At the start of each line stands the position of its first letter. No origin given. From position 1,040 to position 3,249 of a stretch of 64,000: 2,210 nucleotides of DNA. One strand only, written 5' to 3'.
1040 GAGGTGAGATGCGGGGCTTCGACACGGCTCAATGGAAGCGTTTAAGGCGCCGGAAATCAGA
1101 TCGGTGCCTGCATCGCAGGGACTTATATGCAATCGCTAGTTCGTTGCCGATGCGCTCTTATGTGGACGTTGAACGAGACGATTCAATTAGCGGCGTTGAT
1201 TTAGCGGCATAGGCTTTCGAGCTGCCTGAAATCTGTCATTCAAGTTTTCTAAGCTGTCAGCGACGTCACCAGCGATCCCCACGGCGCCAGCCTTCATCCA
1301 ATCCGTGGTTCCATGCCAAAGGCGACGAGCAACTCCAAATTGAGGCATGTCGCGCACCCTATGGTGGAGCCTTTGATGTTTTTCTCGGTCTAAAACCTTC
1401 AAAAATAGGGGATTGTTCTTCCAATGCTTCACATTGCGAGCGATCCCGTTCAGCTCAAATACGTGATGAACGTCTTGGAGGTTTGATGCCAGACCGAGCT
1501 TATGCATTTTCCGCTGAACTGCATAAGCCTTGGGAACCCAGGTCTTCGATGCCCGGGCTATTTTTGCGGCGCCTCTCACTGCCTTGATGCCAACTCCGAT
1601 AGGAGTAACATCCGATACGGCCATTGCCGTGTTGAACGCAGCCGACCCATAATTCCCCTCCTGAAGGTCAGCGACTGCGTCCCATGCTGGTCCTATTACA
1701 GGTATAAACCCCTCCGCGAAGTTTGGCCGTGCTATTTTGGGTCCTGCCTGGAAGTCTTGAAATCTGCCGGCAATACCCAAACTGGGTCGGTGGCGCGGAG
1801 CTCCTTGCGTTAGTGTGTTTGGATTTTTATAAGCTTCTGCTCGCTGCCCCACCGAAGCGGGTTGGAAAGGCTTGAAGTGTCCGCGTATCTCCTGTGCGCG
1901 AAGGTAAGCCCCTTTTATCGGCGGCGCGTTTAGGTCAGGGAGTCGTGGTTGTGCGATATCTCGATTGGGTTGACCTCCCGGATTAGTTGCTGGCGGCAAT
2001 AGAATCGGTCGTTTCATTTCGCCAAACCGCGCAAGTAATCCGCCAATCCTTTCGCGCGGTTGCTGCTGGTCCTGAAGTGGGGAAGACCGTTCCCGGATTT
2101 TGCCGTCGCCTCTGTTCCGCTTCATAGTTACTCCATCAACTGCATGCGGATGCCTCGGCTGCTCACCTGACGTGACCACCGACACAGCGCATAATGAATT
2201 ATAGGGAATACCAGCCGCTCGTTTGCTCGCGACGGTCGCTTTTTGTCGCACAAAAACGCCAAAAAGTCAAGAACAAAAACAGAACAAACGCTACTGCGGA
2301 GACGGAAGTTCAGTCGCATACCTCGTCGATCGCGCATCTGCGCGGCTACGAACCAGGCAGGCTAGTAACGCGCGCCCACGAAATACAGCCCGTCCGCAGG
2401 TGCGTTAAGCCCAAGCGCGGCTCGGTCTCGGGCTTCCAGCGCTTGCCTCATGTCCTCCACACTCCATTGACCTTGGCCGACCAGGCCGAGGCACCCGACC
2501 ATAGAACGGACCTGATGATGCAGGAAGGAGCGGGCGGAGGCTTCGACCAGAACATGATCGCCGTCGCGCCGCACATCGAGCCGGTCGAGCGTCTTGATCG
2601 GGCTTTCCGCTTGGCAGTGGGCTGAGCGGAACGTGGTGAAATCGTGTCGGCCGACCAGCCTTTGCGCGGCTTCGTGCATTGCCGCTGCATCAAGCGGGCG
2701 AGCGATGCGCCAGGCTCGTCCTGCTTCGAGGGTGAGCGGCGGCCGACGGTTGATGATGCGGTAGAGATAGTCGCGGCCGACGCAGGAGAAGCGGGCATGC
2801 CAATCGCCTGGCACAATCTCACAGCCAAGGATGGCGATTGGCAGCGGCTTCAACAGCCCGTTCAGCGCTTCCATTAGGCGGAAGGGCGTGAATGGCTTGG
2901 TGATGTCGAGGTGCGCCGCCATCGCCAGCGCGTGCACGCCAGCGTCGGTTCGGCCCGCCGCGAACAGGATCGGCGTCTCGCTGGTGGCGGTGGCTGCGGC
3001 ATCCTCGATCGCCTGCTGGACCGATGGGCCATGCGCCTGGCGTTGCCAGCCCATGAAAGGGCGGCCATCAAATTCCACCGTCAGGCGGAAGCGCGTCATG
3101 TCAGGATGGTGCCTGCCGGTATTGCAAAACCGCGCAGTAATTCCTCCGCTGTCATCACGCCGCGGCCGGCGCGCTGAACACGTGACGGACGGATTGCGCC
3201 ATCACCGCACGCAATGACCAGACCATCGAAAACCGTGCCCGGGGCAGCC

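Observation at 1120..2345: AT-rich 1.2-kb islet between convergent trxB and truA carries a single orphan polymorphic-toxin-like ORF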

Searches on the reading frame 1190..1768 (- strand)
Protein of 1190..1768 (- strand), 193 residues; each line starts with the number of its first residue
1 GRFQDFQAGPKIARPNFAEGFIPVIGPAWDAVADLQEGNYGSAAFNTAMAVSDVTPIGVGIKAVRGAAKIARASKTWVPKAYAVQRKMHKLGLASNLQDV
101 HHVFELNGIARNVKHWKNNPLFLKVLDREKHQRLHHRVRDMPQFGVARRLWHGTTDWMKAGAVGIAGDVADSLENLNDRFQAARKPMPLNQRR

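Call 80: search_dna_similar(query=window:1190-1768:-, collection=phages, mode=protein, max_evalue=10, max_rows=15)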
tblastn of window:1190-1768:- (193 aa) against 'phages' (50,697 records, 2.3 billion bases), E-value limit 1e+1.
Records with a match: 8; places in all: 8; records where one place covers at least 80% of the query: 0.
Best place of each record, by identity: <60% 8.
By first word of the organism name: Acinetobacter 4; uncultured 2; Mycobacterium 1; Arthrobacter 1.
By host as written in the record: - 2; Acinetobacter baumannii (clinical strain AB09V) 2; Mycobacterium smegmatis mc2 155 1; Arthrobacter sp. ATCC 21022 1; Acinetobacter baumannii 1; Acinetobacter baumannii ATCC19606 1.
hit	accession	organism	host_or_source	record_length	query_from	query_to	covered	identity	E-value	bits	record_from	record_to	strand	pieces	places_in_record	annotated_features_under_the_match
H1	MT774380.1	uncultured phage cr1_1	human feces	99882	19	76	30%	37.1%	9e+0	33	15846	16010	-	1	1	hypothetical protein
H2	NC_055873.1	uncultured phage cr1_1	human feces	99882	19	76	30%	37.1%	9e+0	33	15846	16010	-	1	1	hypothetical protein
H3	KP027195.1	Mycobacterium phage Cosmo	Mycobacterium smegmatis mc2 155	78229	83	144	32%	32.3%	4e+0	34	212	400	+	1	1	2: hypothetical protein | 1: hypothetical protein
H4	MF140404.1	Arthrobacter phage Christian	Arthrobacter sp. ATCC 21022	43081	27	89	33%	30.8%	6e+0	34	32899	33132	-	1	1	45: DNA polymerase I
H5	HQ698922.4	Acinetobacter phage ZZ1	Acinetobacter baumannii (clinical ...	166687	61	113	27%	32.7%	5e+0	34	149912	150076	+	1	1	long tail fiber proximal subunit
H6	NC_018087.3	Acinetobacter phage ZZ1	Acinetobacter baumannii (clinical ...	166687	61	113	27%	32.7%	5e+0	34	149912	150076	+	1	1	tail fiber protein proximal subunit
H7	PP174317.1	Acinetobacter phage vB_AbaSt_W16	Acinetobacter baumannii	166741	61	113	27%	32.7%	5e+0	34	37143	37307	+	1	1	tail fiber protein proximal subunit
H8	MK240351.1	Acinetobacter phage Henu6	Acinetobacter baumannii ATCC19606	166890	61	113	27%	32.7%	5e+0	34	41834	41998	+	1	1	long tail fiber proximal subunit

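Call 81: search_dna_similar(query=window:1190-1768:-, collection=plasmids, mode=protein, max_evalue=0.001, max_rows=25)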
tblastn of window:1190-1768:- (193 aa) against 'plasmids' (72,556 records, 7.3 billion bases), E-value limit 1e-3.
No match.

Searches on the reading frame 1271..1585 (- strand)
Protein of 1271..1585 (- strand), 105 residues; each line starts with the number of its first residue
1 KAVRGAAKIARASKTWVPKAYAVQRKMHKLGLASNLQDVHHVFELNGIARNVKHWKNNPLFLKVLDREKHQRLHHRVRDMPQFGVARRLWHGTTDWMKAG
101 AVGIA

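Call 74: predict_structure(alignment_id=A6)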
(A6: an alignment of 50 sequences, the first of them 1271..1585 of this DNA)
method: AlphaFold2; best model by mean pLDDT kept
length: 105 residues; sequences in the alignment: 50
mean_pLDDT: 86.2   pTM: 0.71
mean pLDDT of the five models: 86.2, 85.1, 83.2, 83.1, 83.1
residues with pLDDT >= 90: 46; 70-90: 51; 50-70: 8; < 50: 0
segments of 3 or more residues with pLDDT < 50: none
pLDDT, mean of each block of 10 residues (from residue 1): 76 86 91 92 83 88 92 93 92 81 62
secondary structure, 60 per line:
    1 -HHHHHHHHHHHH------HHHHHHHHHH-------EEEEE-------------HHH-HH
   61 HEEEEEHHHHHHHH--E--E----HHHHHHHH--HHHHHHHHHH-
elements in order: H2-13 H20-29 E37-41 E62-66 H67-74 H85-92 H95-104

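Call 77: fold_search(model_id=the predicted structure, library=pdb)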
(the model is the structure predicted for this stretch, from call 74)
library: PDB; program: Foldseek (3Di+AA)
matches with E <= 10: 17; with E <= 0.001: 0
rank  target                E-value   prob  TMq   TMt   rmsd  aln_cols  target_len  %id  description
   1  6jrq_A                2.9e+00  0.02  0.14  0.06   9.1        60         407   13  Crystal structure of adenylosuccinate synthetase, PurA, from Thermus thermophilus (released 2020-04-08)
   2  8fm1_A                3.3e+00  0.08  0.27  0.11   7.5        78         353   12  Structure of CBASS Cap5 from Pseudomonas syringae in the absence of a ligand (apo form dimer) (released 2024-02-07)
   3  8fm1_D                3.8e+00  0.04  0.26  0.11  10.1        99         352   10  Structure of CBASS Cap5 from Pseudomonas syringae in the absence of a ligand (apo form dimer) (released 2024-02-07)
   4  5x3p_C                4.3e+00  0.13  0.33  0.42   4.3        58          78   10  Crystal structure of the UBX domain of human UBXD7 (released 2017-03-22)
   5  1xhu_C                4.6e+00  0.01  0.16  0.09  15.9       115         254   16  HincII bound to cleaved, cognate DNA containing GTCGAC (released 2004-09-28)
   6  1ri1                  5.5e+00  0.02  0.19  0.10  10.5        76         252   10  Structure and mechanism of mRNA cap (guanine N-7) methyltransferase (released 2004-02-03)
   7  1evw_A                5.9e+00  0.04  0.22  0.15   7.6        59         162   14  L116A MUTANT OF THE HOMING ENDONUCLEASE I-PPOI COMPLEXED TO HOMING SITE DNA. (released 2000-08-03)
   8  9g41_A                6.7e+00  0.06  0.25  0.03   5.9        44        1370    4  Mouse Teneurin2 dimer variant A0B1 (released 2026-01-21)
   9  8znr_F                6.7e+00  0.05  0.29  0.11   8.9        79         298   15  Cryo-EM structure of Cas8-HNH system at ssDNA-bound state (released 2024-10-02)
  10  5x4l_C                8.1e+00  0.08  0.32  0.40   4.6        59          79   14  Crystal structure of the UBX domain of human UBXD7 in complex with p97 N domain (released 2017-03-22)
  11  8com_B                8.1e+00  0.05  0.19  0.24   3.6        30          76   27  Structure of the Nucleosome Core Particle from Trypanosoma brucei (released 2023-07-12)
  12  8fm1_B                8.1e+00  0.03  0.29  0.11  10.4        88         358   10  Structure of CBASS Cap5 from Pseudomonas syringae in the absence of a ligand (apo form dimer) (released 2024-02-07)
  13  1k78_I                8.6e+00  0.08  0.25  0.40   2.4        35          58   20  Pax5(1-149)+Ets-1(331-440)+DNA (released 2002-01-04)
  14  3aze_B                8.6e+00  0.04  0.19  0.24   3.6        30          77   20  Crystal Structure of Human Nucleosome Core Particle Containing H3K64Q mutation (released 2011-09-21)
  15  9g42_A                9.8e+00  0.03  0.24  0.02   8.3        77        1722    9  Mouse Teneurin2 dimer variant A0B0 (released 2026-01-21)
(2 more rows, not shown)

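Call 106: fold_search(model_id=the predicted structure, library=viral)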
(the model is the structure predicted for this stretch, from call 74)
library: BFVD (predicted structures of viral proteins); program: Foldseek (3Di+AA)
matches with E <= 10: 132; with E <= 0.001: 0
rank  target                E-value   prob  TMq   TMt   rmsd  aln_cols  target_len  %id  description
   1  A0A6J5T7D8            3.4e-01  0.51  0.37  0.39   7.1        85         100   14  HNHc domain containing protein [uncultured Caudovirales phage]
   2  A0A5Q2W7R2            3.9e-01  0.33  0.28  0.20   5.5        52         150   21  (no name in the UniProt tables at hand)
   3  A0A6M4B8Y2            5.7e-01  0.35  0.31  0.16   5.6        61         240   28  Capsid protein 2 [Cressdnaviricota sp.]
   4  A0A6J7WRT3            6.0e-01  0.28  0.31  0.22   6.9        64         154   20  HNHc domain containing protein [uncultured Caudovirales phage]
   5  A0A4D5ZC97            7.8e-01  0.20  0.33  0.13   9.4        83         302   13  Uncharacterized protein [Burkholderia phage BcepSaruman]
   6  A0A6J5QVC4            8.3e-01  0.23  0.23  0.24   3.1        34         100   32  HNHc domain containing protein [uncultured Caudovirales phage]
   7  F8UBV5                9.4e-01  0.25  0.34  0.23   5.9        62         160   22  Gp45 [Escherichia phage phiEB49]
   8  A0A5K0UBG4            1.1e+00  0.11  0.29  0.08   8.6        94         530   11  Uncharacterized protein [Yasminevirus sp. GU-2018]
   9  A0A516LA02            1.1e+00  0.18  0.32  0.20   6.3        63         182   17  (no name in the UniProt tables at hand)
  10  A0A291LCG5            1.1e+00  0.16  0.28  0.16   6.1        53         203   26  HNH endonuclease [Klebsiella phage vB_KpnM_KpV79]
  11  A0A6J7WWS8            1.2e+00  0.15  0.36  0.28  10.2        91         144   11  HNHc domain containing protein [uncultured Caudovirales phage]
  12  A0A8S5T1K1            1.2e+00  0.12  0.28  0.26   8.5        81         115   20  Uncharacterized protein [Myoviridae sp. ctp4Q36]
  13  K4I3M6                1.2e+00  0.11  0.28  0.25   8.7        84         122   12  Uncharacterized protein [Salmonella phage SSE121]
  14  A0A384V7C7            1.3e+00  0.20  0.33  0.13   5.0        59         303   20  (no name in the UniProt tables at hand)
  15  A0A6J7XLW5            1.3e+00  0.15  0.27  0.22   4.4        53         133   17  HNHc domain containing protein [uncultured Caudovirales phage]
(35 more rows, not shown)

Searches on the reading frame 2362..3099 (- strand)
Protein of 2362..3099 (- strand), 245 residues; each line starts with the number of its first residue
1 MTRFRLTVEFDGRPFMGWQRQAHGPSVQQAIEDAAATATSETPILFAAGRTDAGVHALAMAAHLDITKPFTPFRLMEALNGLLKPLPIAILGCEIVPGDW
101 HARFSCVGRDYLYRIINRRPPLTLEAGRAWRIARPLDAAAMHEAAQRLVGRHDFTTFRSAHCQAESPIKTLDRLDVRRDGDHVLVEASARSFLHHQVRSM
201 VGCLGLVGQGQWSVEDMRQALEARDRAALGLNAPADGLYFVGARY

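Call 4: search_protein_families(library=pfam, proteins=[window:2362-3099:-], max_evalue=1)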
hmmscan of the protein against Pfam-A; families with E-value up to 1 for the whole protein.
window:2362-3099:- (245 aa): 2 families
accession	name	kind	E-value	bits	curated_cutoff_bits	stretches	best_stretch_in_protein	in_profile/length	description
PF01416.25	PseudoU_synth_1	-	2.7e-35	121.5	23.3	2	144-245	1-107/108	tRNA pseudouridine synthase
PF23155.1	DUF7053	-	0.072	13.3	27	1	204-240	99-134/171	Domain of unknown function (DUF7053)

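Call 36: find_homologous_proteins(query=window:2362-3099:-, max_evalue=1e-60)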
Query window:2362-3099:- (245 aa): 7995 proteins with E <= 1e-60 among 8000 candidates; the best 120 are listed.
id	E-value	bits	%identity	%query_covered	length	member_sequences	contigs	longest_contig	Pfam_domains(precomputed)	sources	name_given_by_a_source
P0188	2.5e-162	556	100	100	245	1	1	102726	PF01416.26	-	-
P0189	2.1e-146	504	90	100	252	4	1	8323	PF01416.26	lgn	-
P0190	3.8e-145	500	89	100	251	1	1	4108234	PF01416.26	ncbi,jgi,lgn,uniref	ncbi:tRNA pseudouridine(38-40) synthase TruA [Sphingomonas sp. ASY06-1R]|jgi:tRNA pseudouridine38-40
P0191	2.2e-140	484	87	100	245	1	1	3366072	PF01416.26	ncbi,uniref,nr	ncbi:tRNA pseudouridine(38-40) synthase TruA [Sphingomonas crusticola]|uniref:tRNA pseudouridine(38-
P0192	9.1e-140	482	87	100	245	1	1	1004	PF01416.26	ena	-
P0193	1.2e-135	468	84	100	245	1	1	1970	PF01416.26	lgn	-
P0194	1.5e-133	462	81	100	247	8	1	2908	PF01416.26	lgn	-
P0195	8.5e-133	459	82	100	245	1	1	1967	PF01416.26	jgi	jgi:tRNA pseudouridine38-40 synthase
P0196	2.7e-132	458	81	100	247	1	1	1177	PF01416.26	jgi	jgi:tRNA pseudouridine38-40 synthase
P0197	4.2e-132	457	82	100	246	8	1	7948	PF01416.26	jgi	-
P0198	1.9e-131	455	81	100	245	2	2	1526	PF01416.26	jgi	-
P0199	7.2e-131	453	81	100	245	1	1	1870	PF01416.26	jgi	jgi:tRNA pseudouridine38-40 synthase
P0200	1.0e-130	452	80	100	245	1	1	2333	PF01416.26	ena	-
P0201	1.3e-130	452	82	100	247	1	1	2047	PF01416.26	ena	-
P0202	1.4e-130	452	82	100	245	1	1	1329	PF01416.26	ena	-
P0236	4.6e-129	447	81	100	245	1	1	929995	PF01416.26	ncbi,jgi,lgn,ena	jgi:tRNA pseudouridine38-40 synthase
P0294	8.4e-127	440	77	100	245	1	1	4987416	PF01416.26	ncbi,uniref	ncbi:tRNA pseudouridine(38-40) synthase TruA [Sphingomonas sp. MMS24-J13]|uniref:tRNA pseudouridine(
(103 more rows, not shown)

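Call 37: find_encoding_contigs(protein=P0191, flank=5000, max_places=1)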
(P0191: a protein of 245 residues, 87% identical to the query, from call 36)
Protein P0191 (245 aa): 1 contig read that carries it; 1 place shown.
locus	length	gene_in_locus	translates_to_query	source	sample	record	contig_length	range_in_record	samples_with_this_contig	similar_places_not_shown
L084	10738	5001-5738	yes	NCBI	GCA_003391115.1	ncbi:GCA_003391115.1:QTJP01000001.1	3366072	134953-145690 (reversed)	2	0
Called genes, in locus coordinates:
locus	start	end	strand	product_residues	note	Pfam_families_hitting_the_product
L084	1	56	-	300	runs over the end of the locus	PF01370:Epimerase, PF04321:RmlD_sub_bind (faint), PF05368:NmrA, PF07993:NAD_binding_4 (faint), PF13460:NAD_binding_10, PF16363:GDP_Man_Dehyd (weak)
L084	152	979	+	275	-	PF13560:HTH_31, PF17765:MLTR_LBD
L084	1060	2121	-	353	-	PF01370:Epimerase, PF22917:PRISE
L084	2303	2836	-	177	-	PF01327:Pep_deformylase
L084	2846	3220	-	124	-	-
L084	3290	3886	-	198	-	PF21176:RecR_HhH, PF02132:RecR_ZnF (weak), PF13662:Toprim_4, PF21175:RecR_C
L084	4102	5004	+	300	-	PF00551:Formyl_trans_N, PF02911:Formyl_trans_C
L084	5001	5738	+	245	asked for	PF01416:PseudoU_synth_1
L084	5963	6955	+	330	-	-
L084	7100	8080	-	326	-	PF00890:FAD_binding_2 (faint), PF03486:HI0933_like (faint), PF07992:Pyr_redox_2, PF13738:Pyr_redox_3, PF00070:Pyr_redox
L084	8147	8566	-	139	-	PF04120:Iron_permease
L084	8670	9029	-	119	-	-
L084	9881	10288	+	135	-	PF12616:DUF3775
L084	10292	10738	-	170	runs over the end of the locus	PF02834:LigT_PEase (faint), PF13563:2_5_RNA_ligase2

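Call 38: find_encoding_contigs(protein=P0236, flank=5000, max_places=1)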
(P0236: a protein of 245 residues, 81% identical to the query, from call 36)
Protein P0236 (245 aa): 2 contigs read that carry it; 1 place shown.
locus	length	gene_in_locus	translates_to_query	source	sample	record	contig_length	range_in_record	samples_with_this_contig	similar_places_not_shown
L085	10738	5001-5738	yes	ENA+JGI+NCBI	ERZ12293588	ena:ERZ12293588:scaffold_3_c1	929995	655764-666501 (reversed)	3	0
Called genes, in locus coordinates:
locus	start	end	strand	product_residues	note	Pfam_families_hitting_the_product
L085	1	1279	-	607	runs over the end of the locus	PF02776:TPP_enzyme_N, PF00205:TPP_enzyme_M, PF02775:TPP_enzyme_C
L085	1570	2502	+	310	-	PF00126:HTH_1, PF03466:LysR_substrate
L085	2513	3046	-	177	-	PF01327:Pep_deformylase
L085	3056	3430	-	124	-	PF00903:Glyoxalase (weak), PF18029:Glyoxalase_6 (weak)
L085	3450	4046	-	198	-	PF21176:RecR_HhH, PF02132:RecR_ZnF (weak), PF13662:Toprim_4, PF21175:RecR_C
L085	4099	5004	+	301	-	PF00551:Formyl_trans_N, PF02911:Formyl_trans_C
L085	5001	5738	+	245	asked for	PF01416:PseudoU_synth_1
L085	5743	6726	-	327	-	PF00890:FAD_binding_2 (faint), PF03486:HI0933_like (faint), PF07992:Pyr_redox_2, PF13738:Pyr_redox_3, PF00070:Pyr_redox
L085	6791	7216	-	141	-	PF04120:Iron_permease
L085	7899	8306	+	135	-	PF12616:DUF3775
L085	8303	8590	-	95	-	PF13563:2_5_RNA_ligase2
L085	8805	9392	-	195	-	PF05239:PRC (weak)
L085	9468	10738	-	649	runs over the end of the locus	PF02705:K_trans, PF22776:K_trans_C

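Call 39: find_encoding_contigs(protein=P0294, flank=5000, max_places=1)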
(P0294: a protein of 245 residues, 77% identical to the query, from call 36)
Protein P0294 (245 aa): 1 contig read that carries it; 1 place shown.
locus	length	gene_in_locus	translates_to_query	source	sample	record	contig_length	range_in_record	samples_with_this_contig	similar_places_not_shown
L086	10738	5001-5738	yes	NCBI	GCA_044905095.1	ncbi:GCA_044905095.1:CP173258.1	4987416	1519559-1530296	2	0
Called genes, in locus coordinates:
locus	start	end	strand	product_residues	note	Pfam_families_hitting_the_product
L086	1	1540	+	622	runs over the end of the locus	PF00289:Biotin_carb_N, PF02786:CPSase_L_D2, PF02222:ATP-grasp, PF07478:Dala_Dala_lig_C, PF02785:Biotin_carb_C, PF25917:BSH_RND (faint), PF25919:BSH_CusB (faint), PF00364:Biotin_lipoyl, +1 more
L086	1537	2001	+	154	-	PF00583:Acetyltransf_1, PF13673:Acetyltransf_10, PF13508:Acetyltransf_7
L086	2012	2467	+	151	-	PF19315:MC_hydratase, PF01575:MaoC_dehydratas, PF13452:FAS1_DH_region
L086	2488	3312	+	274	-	PF03328:HpcH_HpaI, PF15617:C-C_Bond_Lyase (weak)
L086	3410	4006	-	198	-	PF21176:RecR_HhH, PF13662:Toprim_4, PF21175:RecR_C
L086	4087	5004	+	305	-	PF00551:Formyl_trans_N, PF02911:Formyl_trans_C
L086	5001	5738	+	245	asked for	PF01416:PseudoU_synth_1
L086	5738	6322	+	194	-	PF01569:PAP2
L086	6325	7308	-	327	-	PF00890:FAD_binding_2 (faint), PF01266:DAO (faint), PF03486:HI0933_like (faint), PF07992:Pyr_redox_2, PF13450:NAD_binding_8 (faint), PF13738:Pyr_redox_3, PF00070:Pyr_redox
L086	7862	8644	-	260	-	PF00106:adh_short, PF08659:KR, PF23441:SDR, PF13561:adh_short_C2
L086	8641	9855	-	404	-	PF01734:Patatin, PF12536:DUF3734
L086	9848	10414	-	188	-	PF02627:CMD (faint)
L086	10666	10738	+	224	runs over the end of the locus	PF00182:Glyco_hydro_19 (weak)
